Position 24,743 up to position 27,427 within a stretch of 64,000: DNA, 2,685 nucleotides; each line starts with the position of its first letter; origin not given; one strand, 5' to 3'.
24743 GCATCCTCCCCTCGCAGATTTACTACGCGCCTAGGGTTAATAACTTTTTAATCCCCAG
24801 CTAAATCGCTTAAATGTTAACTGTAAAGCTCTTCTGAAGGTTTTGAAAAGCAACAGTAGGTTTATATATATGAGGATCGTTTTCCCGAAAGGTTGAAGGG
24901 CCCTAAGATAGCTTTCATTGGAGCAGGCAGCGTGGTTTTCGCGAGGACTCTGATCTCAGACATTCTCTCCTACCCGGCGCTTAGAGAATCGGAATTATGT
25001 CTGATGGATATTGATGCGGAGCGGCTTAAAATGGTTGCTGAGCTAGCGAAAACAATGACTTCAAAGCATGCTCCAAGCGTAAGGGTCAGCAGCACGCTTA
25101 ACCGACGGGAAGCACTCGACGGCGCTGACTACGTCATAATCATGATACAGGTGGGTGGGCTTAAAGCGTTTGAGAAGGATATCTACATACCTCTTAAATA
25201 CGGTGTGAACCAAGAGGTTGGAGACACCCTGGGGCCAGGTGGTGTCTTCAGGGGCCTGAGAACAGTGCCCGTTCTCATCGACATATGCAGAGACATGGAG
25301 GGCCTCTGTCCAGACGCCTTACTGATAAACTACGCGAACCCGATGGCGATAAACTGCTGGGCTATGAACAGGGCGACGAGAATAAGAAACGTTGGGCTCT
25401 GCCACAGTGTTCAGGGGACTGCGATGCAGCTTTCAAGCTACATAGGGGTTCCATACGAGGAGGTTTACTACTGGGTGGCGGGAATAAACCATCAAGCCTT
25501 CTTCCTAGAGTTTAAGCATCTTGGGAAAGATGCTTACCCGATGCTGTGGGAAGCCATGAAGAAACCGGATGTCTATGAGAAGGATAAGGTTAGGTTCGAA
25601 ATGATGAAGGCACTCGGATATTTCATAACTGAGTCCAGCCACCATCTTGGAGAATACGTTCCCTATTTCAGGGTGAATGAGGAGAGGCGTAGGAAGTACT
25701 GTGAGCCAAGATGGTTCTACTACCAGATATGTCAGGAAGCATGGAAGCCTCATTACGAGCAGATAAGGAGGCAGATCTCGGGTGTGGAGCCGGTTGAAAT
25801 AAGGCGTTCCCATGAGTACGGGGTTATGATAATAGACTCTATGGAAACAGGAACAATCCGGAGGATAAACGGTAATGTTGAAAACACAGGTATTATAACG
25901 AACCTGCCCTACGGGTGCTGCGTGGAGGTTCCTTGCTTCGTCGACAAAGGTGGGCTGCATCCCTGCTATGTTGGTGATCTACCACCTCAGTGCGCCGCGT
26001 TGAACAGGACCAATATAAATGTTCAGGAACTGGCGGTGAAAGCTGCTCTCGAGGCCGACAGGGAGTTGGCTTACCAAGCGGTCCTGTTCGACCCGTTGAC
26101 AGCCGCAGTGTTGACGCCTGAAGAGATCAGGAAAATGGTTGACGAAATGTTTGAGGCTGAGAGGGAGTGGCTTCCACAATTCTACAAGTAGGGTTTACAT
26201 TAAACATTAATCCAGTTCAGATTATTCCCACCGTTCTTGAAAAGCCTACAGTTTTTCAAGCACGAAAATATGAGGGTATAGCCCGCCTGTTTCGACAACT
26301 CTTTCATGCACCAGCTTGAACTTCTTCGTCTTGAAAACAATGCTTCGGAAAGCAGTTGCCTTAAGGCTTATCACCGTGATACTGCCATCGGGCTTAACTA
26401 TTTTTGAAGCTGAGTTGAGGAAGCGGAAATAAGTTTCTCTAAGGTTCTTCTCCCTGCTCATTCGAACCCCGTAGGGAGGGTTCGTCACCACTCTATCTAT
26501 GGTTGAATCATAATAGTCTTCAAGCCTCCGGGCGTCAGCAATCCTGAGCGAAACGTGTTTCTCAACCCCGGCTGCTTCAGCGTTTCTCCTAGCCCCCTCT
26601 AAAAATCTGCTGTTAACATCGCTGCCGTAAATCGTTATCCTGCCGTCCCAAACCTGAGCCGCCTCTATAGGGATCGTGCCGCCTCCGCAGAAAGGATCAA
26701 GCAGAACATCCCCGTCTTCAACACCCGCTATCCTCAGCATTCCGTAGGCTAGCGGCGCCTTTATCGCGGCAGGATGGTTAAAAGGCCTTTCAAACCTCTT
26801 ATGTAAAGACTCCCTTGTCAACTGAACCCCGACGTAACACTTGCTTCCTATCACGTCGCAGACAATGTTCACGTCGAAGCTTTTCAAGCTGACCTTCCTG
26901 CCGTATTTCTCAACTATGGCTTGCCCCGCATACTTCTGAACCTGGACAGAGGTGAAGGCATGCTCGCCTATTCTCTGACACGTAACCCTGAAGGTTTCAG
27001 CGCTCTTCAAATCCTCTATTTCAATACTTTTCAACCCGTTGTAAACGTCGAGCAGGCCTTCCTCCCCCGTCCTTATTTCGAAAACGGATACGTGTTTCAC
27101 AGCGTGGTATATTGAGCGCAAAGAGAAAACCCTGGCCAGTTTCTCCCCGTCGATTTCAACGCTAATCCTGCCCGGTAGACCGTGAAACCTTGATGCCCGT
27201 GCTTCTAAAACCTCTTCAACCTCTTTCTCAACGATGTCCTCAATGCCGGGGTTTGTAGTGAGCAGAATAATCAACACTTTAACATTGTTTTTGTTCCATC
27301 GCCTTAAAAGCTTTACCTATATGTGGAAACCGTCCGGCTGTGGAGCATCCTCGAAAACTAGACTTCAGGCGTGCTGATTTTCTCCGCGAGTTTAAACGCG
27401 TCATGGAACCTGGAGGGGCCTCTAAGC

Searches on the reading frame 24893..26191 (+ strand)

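Call 8: search_protein_families(library=pfam, proteins=[window:24893-26191:+], max_evalue=0.0001)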
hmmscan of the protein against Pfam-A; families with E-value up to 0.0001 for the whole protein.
window:24893-26191:+ (432 aa): 2 families
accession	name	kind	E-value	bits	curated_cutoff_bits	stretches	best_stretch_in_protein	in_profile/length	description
PF02056.22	Glyco_hydro_4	-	5.4e-64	215.6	23.2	1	5-183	1-180/183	Family 4 glycosyl hydrolase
PF11975.13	Glyco_hydro_4C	-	2.2e-60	204.7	24.1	1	195-403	1-211/211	Family 4 glycosyl hydrolase C-terminal domain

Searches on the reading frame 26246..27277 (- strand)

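Call 66: search_protein_families(library=pfam, proteins=[window:26246-27277:-], max_evalue=0.001)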
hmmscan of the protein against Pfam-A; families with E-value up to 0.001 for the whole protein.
window:26246-27277:- (343 aa): 13 families
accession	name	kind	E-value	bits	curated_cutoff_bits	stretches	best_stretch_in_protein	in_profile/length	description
PF01170.24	UPF0020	-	6.8e-43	147.1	22.3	1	163-334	3-195/197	RMKL-like, methyltransferase domain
PF02926.22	THUMP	-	1.7e-11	44.8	20.6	1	77-151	6-83/84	THUMP domain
PF13847.12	Methyltransf_31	-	8.4e-11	42.2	27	1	188-307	3-115/145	Methyltransferase domain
PF05175.20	MTS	-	6.7e-10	39.3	23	1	192-313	35-149/170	Methyltransferase small domain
PF02384.22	N6_Mtase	-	2.1e-07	31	20.4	1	181-287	39-153/311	N-6 DNA Methylase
PF13649.12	Methyltransf_25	-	3.4e-07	31.3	27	1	193-270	2-75/97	Methyltransferase domain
PF02353.26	CMAS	-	3.5e-07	30.3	27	1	181-333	55-195/273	Mycolic acid cyclopropane synthetase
PF01555.25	N6_N4_Mtase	-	8.3e-07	29.6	26.7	0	160-208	159-201/221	DNA methylase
PF01209.24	Ubie_methyltran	-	1.3e-06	28.4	20.1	1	182-306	41-155/233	ubiE/COQ5 methyltransferase family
PF09445.16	Methyltransf_15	-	2.6e-06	27.6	22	1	191-270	3-82/165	RNA cap guanine-N2 methyltransferase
PF11599.14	AviRa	-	1.3e-05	25.2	25.7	0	237-309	142-215/232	RRNA methyltransferase AviRa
PF03602.21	Cons_hypoth95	-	9.1e-05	22.6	24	1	189-302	42-150/182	Conserved hypothetical protein 95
PF08241.18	Methyltransf_11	-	0.00025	22.1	21.2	0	195-298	3-91/95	Methyltransferase domain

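Call 93: search_protein_families(library=padloc, proteins=[window:26246-27277:-], max_evalue=0.00001)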
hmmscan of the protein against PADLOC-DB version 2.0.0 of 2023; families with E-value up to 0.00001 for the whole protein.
window:26246-27277:- (343 aa): 8 families
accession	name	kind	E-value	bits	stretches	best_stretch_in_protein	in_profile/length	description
PDLC04134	mad2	-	7e-25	85.8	1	155-309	258-401/492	mads_2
PDLC03376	MTase_II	-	8.9e-09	33.5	1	187-282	55-149/249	Type II methyltransferase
PDLC03353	MTase_II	-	8.9e-09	33.2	0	166-209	187-229/260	Type II methyltransferase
PDLC03350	MTase_II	-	1.5e-06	25.9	0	166-225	232-287/312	Type II methyltransferase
PDLC03037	MTase_I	-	3.5e-06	23.5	1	176-272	191-284/751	Type I methyltransferase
PDLC03283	MTase_II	-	3.9e-06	24.4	0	169-231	211-269/352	Type II methyltransferase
PDLC03371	MTase_II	-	8.8e-06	23.4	0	167-231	190-250/260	Type II methyltransferase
PDLC03299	MTase_II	-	8.9e-06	23.4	0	166-231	194-255/296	Type II methyltransferase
